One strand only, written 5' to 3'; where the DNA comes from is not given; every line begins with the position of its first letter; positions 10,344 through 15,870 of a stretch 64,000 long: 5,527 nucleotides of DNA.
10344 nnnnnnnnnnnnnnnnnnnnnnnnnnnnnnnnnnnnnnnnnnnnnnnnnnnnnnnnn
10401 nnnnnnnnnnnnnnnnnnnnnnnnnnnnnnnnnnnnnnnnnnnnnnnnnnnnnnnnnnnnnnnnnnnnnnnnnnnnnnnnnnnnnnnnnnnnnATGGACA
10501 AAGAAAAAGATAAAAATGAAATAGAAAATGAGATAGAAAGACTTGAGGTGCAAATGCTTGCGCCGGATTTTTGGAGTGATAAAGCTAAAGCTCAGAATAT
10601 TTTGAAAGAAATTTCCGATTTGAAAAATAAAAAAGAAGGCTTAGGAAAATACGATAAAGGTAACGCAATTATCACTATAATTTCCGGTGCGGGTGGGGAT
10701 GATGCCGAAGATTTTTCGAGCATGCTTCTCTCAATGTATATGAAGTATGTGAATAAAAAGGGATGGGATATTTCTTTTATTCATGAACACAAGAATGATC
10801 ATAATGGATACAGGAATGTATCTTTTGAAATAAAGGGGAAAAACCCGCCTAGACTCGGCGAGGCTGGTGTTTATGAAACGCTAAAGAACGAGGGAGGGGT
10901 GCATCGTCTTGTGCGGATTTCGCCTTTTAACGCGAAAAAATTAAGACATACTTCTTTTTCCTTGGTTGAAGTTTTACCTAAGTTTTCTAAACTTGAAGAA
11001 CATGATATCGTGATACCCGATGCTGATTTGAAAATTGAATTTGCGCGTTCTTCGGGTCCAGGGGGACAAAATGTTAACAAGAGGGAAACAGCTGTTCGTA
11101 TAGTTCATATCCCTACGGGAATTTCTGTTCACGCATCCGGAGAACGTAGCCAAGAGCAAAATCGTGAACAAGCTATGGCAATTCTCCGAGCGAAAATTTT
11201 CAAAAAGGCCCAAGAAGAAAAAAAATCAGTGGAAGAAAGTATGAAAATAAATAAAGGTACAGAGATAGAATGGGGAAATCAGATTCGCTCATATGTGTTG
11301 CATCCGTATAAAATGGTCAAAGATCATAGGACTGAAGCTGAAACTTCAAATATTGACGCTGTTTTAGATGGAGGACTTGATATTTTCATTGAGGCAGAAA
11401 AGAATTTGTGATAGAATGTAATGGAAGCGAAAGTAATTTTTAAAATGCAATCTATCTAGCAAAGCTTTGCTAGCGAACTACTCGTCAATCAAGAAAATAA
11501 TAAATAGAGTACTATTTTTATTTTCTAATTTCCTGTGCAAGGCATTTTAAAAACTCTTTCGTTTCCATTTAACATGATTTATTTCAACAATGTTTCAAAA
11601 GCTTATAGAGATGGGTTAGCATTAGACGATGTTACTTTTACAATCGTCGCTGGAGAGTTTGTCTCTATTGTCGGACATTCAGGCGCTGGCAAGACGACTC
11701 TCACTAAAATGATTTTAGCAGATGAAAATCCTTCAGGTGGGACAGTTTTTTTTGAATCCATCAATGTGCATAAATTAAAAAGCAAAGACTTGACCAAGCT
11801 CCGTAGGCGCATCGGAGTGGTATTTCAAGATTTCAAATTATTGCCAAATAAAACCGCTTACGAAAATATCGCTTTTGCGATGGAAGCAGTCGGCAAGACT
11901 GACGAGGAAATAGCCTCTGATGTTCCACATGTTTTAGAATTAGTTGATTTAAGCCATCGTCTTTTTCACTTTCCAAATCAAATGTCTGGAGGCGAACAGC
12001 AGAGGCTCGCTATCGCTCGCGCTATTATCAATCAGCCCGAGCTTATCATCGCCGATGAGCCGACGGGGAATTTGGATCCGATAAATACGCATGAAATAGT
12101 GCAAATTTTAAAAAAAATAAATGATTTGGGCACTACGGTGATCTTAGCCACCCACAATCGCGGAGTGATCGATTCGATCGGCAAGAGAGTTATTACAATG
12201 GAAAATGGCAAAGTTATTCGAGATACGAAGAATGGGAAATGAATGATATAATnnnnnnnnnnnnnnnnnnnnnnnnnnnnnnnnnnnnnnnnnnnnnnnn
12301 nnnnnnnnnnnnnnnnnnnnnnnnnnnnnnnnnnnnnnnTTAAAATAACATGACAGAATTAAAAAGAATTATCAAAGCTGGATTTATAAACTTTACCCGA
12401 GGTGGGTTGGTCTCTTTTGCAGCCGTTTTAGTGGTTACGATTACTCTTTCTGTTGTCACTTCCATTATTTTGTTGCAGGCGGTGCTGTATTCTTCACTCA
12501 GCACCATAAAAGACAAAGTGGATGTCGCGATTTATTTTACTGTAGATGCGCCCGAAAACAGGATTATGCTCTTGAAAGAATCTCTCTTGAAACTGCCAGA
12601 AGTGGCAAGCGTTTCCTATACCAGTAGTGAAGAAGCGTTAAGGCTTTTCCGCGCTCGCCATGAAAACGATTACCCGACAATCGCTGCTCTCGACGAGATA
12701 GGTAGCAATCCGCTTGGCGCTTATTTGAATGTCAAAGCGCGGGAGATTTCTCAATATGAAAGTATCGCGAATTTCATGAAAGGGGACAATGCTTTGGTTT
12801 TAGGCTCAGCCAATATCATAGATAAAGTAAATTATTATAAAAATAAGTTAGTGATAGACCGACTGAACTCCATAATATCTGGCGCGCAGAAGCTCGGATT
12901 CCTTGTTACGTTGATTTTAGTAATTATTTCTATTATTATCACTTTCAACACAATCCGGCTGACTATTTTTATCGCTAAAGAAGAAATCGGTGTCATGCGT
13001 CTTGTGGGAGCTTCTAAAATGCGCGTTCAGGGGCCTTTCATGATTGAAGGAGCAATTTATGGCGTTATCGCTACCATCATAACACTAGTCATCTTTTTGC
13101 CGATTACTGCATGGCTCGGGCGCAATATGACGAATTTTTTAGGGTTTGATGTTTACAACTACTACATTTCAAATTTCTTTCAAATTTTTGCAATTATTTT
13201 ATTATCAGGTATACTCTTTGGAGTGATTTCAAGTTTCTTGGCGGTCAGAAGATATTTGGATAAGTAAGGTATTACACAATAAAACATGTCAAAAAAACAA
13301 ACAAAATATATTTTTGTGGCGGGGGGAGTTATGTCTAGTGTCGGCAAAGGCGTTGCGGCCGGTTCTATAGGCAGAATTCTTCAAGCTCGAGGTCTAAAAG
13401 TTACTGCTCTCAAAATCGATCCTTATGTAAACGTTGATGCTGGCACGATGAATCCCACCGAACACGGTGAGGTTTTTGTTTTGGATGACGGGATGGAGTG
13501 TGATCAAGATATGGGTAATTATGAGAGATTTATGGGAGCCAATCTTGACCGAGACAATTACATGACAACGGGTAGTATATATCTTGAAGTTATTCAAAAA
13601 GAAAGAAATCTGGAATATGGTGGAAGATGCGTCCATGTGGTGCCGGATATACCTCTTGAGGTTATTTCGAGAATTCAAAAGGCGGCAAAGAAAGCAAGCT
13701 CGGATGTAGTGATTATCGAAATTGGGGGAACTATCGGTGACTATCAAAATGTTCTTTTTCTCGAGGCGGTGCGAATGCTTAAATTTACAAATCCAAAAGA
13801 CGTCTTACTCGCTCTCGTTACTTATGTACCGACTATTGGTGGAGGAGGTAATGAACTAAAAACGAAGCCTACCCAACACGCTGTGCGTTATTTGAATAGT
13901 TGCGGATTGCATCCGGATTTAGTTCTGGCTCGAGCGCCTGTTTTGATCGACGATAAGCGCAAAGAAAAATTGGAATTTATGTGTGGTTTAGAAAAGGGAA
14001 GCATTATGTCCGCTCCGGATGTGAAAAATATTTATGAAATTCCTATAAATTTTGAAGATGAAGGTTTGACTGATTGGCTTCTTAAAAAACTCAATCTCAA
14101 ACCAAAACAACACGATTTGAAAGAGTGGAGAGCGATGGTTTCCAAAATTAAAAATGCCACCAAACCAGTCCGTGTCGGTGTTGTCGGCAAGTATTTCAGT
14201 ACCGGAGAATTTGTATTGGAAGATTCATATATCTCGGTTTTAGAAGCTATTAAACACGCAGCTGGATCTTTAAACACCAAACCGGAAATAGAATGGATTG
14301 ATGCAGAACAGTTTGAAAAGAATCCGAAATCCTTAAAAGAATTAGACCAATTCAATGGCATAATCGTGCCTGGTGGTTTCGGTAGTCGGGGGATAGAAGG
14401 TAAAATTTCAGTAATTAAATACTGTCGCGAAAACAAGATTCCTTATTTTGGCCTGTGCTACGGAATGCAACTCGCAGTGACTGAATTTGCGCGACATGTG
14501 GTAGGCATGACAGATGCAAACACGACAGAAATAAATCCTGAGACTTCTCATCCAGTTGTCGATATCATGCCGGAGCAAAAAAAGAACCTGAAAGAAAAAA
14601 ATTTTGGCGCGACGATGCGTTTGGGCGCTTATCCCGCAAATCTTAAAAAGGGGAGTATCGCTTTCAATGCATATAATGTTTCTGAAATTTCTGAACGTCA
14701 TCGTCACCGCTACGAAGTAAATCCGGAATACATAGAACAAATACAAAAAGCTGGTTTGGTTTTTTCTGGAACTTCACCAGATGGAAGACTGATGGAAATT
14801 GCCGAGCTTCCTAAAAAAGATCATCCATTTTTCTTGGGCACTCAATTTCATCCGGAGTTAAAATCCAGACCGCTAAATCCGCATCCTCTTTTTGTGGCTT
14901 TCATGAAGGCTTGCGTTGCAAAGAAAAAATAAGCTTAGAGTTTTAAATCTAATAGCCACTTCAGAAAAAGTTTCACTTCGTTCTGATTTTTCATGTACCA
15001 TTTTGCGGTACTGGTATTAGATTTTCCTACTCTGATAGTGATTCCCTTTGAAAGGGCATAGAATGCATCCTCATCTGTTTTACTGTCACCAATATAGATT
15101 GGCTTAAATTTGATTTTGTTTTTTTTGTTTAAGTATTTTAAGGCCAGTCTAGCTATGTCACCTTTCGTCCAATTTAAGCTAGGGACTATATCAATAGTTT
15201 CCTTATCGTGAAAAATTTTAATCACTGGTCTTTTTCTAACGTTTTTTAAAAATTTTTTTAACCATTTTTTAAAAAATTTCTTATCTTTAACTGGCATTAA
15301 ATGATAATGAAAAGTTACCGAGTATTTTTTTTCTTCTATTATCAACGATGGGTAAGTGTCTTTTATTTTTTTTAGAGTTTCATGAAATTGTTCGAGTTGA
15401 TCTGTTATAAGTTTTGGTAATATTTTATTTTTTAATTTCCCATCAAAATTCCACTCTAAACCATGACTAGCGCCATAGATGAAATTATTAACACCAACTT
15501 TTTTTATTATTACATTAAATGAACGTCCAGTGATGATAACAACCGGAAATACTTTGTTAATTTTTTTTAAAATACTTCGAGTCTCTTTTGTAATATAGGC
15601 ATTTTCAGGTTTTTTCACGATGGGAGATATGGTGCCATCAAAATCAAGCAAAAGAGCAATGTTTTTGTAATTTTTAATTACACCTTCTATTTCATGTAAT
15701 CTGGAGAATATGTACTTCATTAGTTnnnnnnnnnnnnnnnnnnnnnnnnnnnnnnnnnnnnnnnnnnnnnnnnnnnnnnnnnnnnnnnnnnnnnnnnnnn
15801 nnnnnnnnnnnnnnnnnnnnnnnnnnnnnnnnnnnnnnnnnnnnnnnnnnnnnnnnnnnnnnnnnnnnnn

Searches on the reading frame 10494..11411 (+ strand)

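Call 17: search_protein_families(library=pfam, proteins=[window:10494-11411:+], max_evalue=0.001)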
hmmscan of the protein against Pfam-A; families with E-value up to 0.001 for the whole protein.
window:10494-11411:+ (305 aa): 3 families
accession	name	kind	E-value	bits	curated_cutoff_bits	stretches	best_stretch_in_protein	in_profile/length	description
PF00472.26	RF-1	-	4.8e-40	136.6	35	1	169-279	2-116/116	RF-1 domain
PF03462.23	PCRF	-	2.4e-37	129.1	24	1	51-158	95-194/194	PCRF domain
PF16326.10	ABC_tran_CTD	-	0.00034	21.2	32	1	9-48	19-58/69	ABC transporter C-terminal domain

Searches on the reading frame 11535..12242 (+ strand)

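Call 17: search_protein_families(library=pfam, proteins=[window:11535-12242:+], max_evalue=0.001)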
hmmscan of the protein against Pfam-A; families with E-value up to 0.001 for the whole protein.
window:11535-12242:+ (235 aa): 4 families
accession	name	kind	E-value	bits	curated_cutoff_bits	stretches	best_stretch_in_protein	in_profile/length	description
PF00005.33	ABC_tran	-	7.1e-37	127.5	25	1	30-177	1-136/137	ABC transporter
PF13304.12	AAA_21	-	1.8e-08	35.2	27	1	147-213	235-304/304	AAA domain, putative AbiEii toxin, Type IV TA system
PF02463.25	SMC_N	-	3.2e-05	23.9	40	1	40-217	24-207/220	RecF/RecN/SMC N terminal domain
PF13481.12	AAA_25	-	0.00042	20.4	27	0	37-137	30-138/195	AAA domain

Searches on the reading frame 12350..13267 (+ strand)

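Call 17: search_protein_families(library=pfam, proteins=[window:12350-13267:+], max_evalue=0.001)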
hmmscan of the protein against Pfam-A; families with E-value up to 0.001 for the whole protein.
window:12350-13267:+ (305 aa): 2 families
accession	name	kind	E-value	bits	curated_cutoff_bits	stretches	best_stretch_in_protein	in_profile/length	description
PF02687.27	FtsX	-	5.6e-13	49.4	25.5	1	185-303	2-116/120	FtsX-like permease C-terminal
PF18075.7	FtsX_ECD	-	2.6e-11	44.4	23.5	1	57-145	1-89/96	FtsX extracellular domain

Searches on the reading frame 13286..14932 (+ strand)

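Call 7: search_protein_families(library=pfam, proteins=[window:13286-14932:+], max_evalue=0.001)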
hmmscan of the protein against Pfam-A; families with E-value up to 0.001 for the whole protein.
window:13286-14932:+ (548 aa): 4 families
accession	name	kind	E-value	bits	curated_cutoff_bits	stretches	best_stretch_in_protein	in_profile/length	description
PF06418.20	CTP_synth_N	-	4.7e-99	331.5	26.1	1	7-271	1-265/265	CTP synthase N-terminus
PF00117.34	GATase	-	7.7e-41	140.3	22.8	1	311-541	2-189/190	Glutamine amidotransferase class-I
PF07722.19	Peptidase_C26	-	1.2e-05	25.7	20.5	1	374-524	95-219/219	Peptidase C26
PF01656.29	CbiA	-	0.0005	20.5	25.4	1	15-193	6-54/125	CobQ/CobB/MinD/ParA nucleotide binding domain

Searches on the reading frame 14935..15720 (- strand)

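Call 17: search_protein_families(library=pfam, proteins=[window:14935-15720:-], max_evalue=0.001)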
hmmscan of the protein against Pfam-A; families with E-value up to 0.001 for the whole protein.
window:14935-15720:- (261 aa): 2 families
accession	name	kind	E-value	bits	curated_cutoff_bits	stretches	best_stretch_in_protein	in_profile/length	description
PF02358.22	Trehalose_PPase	-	4.7e-33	114.7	27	1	24-234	1-218/235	Trehalose-phosphatase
PF05116.19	S6PP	-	1e-07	32.3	20.3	1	22-250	4-225/247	Sucrose-6F-phosphate phosphohydrolase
